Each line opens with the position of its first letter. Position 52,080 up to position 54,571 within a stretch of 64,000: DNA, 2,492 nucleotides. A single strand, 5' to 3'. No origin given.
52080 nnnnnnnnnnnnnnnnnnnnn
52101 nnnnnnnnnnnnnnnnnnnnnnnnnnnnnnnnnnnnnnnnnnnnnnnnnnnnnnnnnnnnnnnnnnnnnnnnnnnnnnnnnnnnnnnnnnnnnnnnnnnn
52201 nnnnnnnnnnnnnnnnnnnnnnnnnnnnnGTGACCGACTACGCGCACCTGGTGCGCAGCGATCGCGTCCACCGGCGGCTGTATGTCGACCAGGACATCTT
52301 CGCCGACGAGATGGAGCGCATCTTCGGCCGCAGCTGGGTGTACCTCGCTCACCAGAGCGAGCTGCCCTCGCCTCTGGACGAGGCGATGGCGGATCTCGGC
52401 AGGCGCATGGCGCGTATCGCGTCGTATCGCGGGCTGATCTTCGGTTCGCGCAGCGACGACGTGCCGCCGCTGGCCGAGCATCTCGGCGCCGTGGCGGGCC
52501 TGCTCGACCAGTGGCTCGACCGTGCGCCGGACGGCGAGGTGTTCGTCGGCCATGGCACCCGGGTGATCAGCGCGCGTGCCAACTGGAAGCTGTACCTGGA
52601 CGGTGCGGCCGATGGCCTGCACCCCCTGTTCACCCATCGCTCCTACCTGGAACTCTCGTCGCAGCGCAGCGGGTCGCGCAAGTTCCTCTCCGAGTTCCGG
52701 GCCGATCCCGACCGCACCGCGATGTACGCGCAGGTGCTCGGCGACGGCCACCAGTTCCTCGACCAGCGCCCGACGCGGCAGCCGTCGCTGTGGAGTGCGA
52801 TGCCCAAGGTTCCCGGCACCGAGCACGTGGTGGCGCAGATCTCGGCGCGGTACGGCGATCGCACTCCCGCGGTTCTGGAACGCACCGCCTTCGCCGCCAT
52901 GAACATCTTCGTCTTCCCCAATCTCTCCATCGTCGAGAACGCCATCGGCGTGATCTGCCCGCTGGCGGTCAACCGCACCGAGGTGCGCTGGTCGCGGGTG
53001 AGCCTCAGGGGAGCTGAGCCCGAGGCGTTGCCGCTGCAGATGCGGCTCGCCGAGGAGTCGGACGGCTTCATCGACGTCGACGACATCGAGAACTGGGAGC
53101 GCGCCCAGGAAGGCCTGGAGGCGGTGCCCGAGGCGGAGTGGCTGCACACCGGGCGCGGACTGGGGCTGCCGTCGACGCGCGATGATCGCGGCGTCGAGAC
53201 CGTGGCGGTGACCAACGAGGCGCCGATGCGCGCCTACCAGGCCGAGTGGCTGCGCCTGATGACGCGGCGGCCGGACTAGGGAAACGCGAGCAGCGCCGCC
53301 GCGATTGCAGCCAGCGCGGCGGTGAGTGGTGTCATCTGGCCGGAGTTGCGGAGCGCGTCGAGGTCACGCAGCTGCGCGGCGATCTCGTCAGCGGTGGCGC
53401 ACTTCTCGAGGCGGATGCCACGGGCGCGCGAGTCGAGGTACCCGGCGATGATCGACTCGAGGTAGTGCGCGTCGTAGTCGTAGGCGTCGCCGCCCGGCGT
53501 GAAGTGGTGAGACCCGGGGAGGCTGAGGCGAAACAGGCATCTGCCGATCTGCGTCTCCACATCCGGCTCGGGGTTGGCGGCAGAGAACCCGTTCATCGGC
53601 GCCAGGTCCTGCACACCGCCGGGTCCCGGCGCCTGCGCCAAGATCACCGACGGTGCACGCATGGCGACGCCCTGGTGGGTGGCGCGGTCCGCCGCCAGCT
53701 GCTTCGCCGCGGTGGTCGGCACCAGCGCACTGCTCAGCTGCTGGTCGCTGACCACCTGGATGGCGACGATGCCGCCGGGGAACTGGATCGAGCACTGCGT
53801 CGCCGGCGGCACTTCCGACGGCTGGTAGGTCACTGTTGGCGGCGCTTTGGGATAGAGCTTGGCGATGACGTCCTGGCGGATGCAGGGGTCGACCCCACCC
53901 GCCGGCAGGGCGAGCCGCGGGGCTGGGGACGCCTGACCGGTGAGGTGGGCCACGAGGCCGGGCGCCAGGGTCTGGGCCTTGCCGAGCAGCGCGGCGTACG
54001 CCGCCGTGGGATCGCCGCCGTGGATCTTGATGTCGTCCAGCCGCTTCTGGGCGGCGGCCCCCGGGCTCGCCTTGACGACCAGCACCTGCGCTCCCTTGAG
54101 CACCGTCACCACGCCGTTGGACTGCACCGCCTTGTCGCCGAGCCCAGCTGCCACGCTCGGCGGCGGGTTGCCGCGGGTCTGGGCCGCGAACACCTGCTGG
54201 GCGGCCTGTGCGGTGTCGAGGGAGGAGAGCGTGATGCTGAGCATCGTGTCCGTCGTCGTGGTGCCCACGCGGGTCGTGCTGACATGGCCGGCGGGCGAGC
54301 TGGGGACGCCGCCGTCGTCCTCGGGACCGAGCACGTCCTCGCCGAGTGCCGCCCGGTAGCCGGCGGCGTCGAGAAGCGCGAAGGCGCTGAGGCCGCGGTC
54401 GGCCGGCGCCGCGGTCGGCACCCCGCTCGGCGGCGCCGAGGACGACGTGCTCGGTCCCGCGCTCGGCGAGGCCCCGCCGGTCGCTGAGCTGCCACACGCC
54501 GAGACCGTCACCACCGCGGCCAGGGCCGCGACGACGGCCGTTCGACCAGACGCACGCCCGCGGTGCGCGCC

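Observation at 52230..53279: Alpha-subunit paralog that has lost its entire Rieske [2Fe-2S] domain in frame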

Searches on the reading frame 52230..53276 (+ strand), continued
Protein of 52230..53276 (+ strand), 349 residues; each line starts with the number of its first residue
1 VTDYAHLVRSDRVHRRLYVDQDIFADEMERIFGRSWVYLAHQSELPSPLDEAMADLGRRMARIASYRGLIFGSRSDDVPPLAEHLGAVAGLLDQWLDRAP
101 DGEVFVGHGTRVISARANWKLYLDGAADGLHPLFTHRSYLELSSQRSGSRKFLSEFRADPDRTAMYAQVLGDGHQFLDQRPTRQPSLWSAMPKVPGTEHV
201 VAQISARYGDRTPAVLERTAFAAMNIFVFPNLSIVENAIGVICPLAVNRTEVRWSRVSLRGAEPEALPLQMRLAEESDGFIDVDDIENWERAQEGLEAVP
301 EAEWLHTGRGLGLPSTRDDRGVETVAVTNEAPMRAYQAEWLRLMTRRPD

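Call 57: list_cluster_members(proteins=[P0001, P0090, P0005, P0110, P0134])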
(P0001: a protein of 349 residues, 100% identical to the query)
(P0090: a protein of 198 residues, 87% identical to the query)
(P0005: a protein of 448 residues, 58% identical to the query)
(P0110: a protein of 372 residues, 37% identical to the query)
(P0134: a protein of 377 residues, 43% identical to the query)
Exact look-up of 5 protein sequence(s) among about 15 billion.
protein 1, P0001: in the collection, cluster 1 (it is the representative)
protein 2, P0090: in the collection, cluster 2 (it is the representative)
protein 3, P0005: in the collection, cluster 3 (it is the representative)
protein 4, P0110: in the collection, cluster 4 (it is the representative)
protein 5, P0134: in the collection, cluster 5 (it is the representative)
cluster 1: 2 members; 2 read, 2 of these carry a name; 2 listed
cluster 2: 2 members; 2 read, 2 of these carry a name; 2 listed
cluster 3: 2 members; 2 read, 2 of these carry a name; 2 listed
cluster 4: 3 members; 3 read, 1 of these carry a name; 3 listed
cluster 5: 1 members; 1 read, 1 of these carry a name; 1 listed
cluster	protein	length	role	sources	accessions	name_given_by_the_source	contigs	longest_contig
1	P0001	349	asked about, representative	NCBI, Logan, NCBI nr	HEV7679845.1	MAG TPA: SRPBCC family protein [Candidatus Dormibacteraeota bacterium] | SRPBCC family protein [Candidatus Dormibacteraeota bacterium]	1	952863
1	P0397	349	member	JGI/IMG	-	phenylpropionate dioxygenase-like ring-hydroxylating dioxygenase large terminal subunit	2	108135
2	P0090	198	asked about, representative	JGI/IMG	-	hypothetical protein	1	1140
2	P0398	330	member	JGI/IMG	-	hypothetical protein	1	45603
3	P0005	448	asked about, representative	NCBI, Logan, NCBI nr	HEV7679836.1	MAG TPA: Rieske 2Fe-2S domain-containing protein [Candidatus Dormibacteraeota bacterium] | Rieske 2Fe-2S domain-containing protein [Candidatus Dormibacteraeota bacterium]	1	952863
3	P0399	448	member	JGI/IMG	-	phenylpropionate dioxygenase-like ring-hydroxylating dioxygenase large terminal subunit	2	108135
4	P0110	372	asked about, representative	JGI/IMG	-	fatty-acyl-CoA synthase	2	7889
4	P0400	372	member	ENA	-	-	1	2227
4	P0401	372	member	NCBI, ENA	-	-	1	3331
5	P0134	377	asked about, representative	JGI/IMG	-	phenylpropionate dioxygenase-like ring-hydroxylating dioxygenase large terminal subunit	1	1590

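Call 59: find_encoding_contigs(protein=P0398, flank=10000)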
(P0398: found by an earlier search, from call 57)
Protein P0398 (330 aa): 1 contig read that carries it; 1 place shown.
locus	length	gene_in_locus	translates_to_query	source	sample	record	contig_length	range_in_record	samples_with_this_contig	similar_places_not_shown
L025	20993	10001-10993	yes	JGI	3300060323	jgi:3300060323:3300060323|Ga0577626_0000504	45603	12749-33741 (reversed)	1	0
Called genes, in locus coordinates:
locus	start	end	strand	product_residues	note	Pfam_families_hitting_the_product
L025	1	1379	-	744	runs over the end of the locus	PF01315:Ald_Xan_dh_C, PF02738:MoCoBD_1, PF20256:MoCoBD_2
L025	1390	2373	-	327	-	PF00941:FAD_binding_5, PF03450:CO_deh_flav_C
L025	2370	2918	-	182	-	PF00111:Fer2, PF13085:Fer2_3 (weak), PF01799:Fer2_2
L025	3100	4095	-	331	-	PF00672:HAMP, PF00512:HisKA, PF13581:HATPase_c_2 (weak), PF02518:HATPase_c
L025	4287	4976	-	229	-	PF00072:Response_reg, PF00486:Trans_reg_C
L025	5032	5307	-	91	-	-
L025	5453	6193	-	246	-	PF01774:UreD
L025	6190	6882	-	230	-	PF02492:cobW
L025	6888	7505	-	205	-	PF01730:UreF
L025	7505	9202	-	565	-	PF00449:Urease_alpha, PF01979:Amidohydro_1, PF07969:Amidohydro_3 (weak)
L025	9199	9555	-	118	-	PF00699:Urease_beta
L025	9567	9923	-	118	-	PF00547:Urease_gamma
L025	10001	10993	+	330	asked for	PF07687:M20_dimer (faint), PF00848:Ring_hydroxyl_A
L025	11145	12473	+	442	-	PF02325:CCB3_YggT (weak)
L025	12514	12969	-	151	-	PF10604:Polyketide_cyc2, PF03364:Polyketide_cyc (weak)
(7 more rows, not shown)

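Call 70: find_encoding_contigs(protein=P0002, flank=10000, max_places=2)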
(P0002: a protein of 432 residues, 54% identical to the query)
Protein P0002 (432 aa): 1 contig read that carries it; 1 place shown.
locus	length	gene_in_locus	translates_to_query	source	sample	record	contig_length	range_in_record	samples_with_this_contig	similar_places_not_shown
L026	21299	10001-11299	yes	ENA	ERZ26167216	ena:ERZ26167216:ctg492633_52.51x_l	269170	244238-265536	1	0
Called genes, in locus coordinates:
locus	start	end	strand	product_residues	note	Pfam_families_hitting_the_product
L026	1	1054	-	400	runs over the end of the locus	PF02771:Acyl-CoA_dh_N, PF02770:Acyl-CoA_dh_M, PF00441:Acyl-CoA_dh_1, PF08028:Acyl-CoA_dh_2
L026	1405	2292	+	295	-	PF04018:VCA0040-like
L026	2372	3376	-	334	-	PF02653:BPD_transp_2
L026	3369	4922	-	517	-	PF13191:AAA_16 (weak), PF00005:ABC_tran, PF02463:SMC_N (faint), PF13304:AAA_21 (faint), PF13558:SbcC_Walker_B (faint), PF00005:ABC_tran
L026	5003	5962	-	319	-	PF13407:Peripla_BP_4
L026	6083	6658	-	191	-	PF00866:Ring_hydroxyl_B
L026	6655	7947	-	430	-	PF00355:Rieske, PF00848:Ring_hydroxyl_A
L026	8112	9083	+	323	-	PF00135:COesterase, PF20434:BD-FAE, PF07859:Abhydrolase_3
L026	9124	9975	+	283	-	PF00797:Acetyltransf_2 (weak)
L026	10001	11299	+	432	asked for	PF00355:Rieske, PF00848:Ring_hydroxyl_A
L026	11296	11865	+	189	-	PF00866:Ring_hydroxyl_B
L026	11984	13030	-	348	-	PF01717:Meth_synt_2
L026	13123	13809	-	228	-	PF00392:GntR, PF07729:FCD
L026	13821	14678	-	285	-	PF01261:AP_endonuc_2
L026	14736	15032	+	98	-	PF05336:rhaM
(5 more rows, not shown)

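Call 71: find_encoding_contigs(protein=P0004, flank=8000, max_places=3)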
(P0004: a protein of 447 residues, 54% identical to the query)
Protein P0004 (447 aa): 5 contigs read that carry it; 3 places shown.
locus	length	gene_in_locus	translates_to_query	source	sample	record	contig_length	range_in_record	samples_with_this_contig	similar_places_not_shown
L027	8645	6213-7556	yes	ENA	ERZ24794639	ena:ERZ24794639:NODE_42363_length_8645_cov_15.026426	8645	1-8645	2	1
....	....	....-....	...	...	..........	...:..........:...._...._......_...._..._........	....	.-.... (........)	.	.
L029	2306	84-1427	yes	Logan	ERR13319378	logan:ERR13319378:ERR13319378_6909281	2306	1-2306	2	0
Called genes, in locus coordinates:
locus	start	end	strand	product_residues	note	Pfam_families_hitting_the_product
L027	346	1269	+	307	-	PF00296:Bac_luciferase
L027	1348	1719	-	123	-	PF00248:Aldo_ket_red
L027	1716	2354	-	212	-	PF00248:Aldo_ket_red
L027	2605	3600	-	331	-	PF02653:BPD_transp_2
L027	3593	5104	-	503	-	PF00005:ABC_tran, PF02463:SMC_N (faint), PF13304:AAA_21 (faint), PF13558:SbcC_Walker_B (faint), PF00005:ABC_tran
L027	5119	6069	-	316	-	PF13407:Peripla_BP_4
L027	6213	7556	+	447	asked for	PF00355:Rieske, PF00848:Ring_hydroxyl_A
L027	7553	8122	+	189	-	PF00866:Ring_hydroxyl_B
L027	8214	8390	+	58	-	-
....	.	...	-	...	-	?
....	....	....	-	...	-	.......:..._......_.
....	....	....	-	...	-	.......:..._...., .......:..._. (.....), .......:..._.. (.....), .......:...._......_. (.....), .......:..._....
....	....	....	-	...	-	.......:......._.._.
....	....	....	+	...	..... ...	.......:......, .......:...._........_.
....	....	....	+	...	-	?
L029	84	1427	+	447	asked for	PF00355:Rieske, PF00848:Ring_hydroxyl_A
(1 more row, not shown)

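Call 74: find_encoding_contigs(protein=P0146, flank=8000, max_places=3)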
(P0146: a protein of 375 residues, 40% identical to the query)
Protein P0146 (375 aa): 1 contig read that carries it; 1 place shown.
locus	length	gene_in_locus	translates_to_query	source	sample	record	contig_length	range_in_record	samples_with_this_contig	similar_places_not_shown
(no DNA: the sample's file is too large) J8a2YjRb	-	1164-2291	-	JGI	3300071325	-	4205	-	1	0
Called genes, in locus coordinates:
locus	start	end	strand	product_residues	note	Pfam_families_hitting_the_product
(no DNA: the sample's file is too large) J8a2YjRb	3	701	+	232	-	?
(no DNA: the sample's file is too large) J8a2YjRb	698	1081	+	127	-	-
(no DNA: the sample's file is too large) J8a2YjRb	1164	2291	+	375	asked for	PF00848:Ring_hydroxyl_A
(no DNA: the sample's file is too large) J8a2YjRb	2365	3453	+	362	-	PF08240:ADH_N, PF00107:ADH_zinc_N, PF13602:ADH_zinc_N_2 (weak)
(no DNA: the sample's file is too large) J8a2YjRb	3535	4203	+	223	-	?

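Call 75: find_encoding_contigs(protein=P0255, flank=8000, max_places=3)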
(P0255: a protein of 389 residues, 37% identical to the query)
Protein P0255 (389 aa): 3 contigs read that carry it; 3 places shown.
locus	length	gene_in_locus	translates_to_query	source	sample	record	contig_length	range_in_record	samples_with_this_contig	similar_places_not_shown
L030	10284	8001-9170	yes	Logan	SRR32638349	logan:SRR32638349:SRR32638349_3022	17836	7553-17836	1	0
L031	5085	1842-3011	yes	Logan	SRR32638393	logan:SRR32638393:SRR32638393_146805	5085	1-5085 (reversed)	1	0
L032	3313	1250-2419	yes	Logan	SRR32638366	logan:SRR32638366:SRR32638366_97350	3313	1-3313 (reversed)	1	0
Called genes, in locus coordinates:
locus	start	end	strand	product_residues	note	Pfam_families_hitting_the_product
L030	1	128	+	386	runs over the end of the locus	PF02771:Acyl-CoA_dh_N, PF02770:Acyl-CoA_dh_M, PF00441:Acyl-CoA_dh_1 (weak)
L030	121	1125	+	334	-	PF00441:Acyl-CoA_dh_1, PF08028:Acyl-CoA_dh_2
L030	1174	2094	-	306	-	PF13452:FAS1_DH_region, PF01575:MaoC_dehydratas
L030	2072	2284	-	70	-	-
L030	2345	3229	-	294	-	PF00296:Bac_luciferase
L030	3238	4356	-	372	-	PF00296:Bac_luciferase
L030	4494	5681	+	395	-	PF02515:CoA_transf_3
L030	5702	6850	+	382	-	PF02771:Acyl-CoA_dh_N, PF02770:Acyl-CoA_dh_M, PF00441:Acyl-CoA_dh_1, PF08028:Acyl-CoA_dh_2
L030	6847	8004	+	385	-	PF02515:CoA_transf_3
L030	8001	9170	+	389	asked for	PF00848:Ring_hydroxyl_A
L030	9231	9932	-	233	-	-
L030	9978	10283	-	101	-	?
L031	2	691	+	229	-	?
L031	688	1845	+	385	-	PF02515:CoA_transf_3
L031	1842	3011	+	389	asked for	PF00848:Ring_hydroxyl_A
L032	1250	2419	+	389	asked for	PF00848:Ring_hydroxyl_A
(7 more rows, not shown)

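Call 78: search_solved_structures(query=P0001, max_evalue=0.001)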
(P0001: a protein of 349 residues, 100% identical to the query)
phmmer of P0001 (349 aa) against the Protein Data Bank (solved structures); distinct sequences matched with E-value up to 0.001: 24.
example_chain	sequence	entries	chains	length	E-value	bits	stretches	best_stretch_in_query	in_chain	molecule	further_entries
7yls_B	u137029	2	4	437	4.5e-32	114.8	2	61-346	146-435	Rieske (2Fe-2S) domain protein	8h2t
9o71_A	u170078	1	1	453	1.1e-31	113.5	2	60-346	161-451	Phenylpropionate dioxygenase-like ring-hydroxylating dioxygenase large terminal subunit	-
8k0a_A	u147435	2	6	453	8.1e-25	91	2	62-345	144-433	3-phenylpropionate/cinnamic acid dioxygenase subunit alpha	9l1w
9vdb_A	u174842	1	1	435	6.2e-20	74.9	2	58-343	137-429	Ring hydroxylating dioxygenase, alpha subunit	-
2xsh_A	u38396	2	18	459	5.4e-19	71.8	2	54-345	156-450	BIPHENYL DIOXYGENASE SUBUNIT ALPHA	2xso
2xr8_A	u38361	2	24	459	5.9e-19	71.7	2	54-345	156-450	BIPHENYL DIOXYGENASE SUBUNIT ALPHA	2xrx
1uli_A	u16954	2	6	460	8.3e-19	71.2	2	54-346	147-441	biphenyl dioxygenase large subunit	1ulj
2yfi_A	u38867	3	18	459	9.4e-19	71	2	54-345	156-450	BIPHENYL DIOXYGENASE SUBUNIT ALPHA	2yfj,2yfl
5aeu_A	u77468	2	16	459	1.4e-18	70.5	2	54-345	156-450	BIPHENYL DIOXYGENASE SUBUNIT ALPHA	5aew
1wql_A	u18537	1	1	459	1.3e-16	64.1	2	53-345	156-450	iron-sulfur protein large subunit of cumene dioxygenase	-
2b1x_A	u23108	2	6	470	2e-16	63.4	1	58-235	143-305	naphthalene dioxygenase large subunit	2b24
3gzx_A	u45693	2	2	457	3.3e-16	62.7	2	53-345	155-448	Biphenyl dioxygenase subunit alpha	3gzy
4hjl_A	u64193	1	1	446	3.4e-15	59.3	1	58-294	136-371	Naphthalene 1,2-dioxygenase subunit alpha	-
2hmj_A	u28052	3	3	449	3.4e-15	59.3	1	58-294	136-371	Naphthalene 1,2-dioxygenase alpha subunit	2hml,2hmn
1eg9_A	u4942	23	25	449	3.6e-15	59.3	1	58-294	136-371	PROTEIN (NAPHTHALENE 1,2-DIOXYGENASE ALPHA SUBUNIT) | NAPHTHALENE 1,2-DIOXYGENASE | NAPHTHALENE 1,2-DIOXYGENASE ALPHA SUBUNIT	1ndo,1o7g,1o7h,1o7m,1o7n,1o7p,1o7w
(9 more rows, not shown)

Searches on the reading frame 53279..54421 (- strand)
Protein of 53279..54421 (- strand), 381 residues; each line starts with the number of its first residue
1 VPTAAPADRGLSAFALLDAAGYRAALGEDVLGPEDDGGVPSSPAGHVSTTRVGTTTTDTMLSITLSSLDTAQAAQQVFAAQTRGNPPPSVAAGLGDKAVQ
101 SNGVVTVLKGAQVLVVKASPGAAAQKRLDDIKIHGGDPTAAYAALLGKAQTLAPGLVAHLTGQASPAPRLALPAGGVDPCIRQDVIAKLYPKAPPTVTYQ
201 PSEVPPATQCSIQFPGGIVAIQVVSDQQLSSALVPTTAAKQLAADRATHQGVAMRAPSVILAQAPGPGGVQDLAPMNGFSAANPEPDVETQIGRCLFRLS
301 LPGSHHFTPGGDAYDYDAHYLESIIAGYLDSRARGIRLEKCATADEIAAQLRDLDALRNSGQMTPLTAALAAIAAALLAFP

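Call 68: search_protein_families(library=pfam, proteins=[window:53279-54421:-], max_evalue=0.00001)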
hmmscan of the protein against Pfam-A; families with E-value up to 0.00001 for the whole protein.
window:53279-54421:- (381 aa): 0 families
